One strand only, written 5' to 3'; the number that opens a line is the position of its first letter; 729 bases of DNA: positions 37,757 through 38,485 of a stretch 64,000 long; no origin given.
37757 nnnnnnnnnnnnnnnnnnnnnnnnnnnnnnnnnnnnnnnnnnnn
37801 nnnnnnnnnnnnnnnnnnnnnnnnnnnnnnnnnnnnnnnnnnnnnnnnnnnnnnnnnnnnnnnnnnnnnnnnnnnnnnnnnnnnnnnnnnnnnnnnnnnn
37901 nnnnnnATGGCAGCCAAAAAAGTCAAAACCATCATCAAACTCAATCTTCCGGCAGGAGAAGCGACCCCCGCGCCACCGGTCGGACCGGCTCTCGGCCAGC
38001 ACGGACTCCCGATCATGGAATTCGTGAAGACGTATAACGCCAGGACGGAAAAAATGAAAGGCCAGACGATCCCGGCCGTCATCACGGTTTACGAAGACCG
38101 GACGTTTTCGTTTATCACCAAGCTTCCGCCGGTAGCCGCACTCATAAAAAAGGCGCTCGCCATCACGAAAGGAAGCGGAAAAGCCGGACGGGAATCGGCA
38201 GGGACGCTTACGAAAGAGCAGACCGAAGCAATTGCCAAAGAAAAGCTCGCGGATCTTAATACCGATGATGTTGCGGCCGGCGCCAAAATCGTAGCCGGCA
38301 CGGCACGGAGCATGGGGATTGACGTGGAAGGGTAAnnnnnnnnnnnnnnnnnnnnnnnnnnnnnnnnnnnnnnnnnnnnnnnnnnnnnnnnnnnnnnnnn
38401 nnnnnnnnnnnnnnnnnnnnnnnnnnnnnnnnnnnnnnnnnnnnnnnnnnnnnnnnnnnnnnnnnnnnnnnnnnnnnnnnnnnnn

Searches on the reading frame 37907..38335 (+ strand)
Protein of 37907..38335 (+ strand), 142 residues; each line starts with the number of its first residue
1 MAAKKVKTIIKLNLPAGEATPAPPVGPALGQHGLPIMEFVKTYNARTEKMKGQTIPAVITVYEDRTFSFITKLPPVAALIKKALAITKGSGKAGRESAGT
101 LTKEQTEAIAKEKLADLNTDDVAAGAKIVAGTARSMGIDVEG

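Call 29: list_cluster_members(proteins=[window:37907-38335:+, window:37238-37894:+, window:53847-55346:-, window:55993-57435:-, window:46540-47589:-, window:33341-34528:-])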
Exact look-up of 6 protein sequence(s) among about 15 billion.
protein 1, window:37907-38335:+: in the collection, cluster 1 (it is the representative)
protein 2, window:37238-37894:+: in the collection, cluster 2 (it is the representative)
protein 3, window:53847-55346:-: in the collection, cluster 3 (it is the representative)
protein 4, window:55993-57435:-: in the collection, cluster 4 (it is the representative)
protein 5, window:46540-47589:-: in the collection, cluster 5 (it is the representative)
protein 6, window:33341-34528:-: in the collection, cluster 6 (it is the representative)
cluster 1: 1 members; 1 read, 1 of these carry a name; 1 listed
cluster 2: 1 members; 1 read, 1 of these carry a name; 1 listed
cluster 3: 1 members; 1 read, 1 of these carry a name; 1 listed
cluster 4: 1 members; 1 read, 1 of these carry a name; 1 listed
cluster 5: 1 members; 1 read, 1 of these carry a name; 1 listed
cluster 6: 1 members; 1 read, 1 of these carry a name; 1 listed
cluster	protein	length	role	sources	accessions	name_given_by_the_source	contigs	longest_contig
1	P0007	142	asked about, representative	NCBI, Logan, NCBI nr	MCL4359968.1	50S ribosomal protein L11 [Patescibacteria group bacterium]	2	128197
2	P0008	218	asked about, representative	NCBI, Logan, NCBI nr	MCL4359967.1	transcription termination/antitermination protein NusG [Patescibacteria group bacterium]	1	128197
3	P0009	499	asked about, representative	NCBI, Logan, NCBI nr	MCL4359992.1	glucose-6-phosphate dehydrogenase [Patescibacteria group bacterium]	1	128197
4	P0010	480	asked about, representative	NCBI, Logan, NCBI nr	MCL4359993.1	glycogen/starch synthase [Patescibacteria group bacterium]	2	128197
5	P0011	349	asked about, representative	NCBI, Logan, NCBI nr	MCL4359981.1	DUF359 domain-containing protein [Patescibacteria group bacterium]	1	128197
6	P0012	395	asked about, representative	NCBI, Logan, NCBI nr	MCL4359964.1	glycosyltransferase family 4 protein [Patescibacteria group bacterium]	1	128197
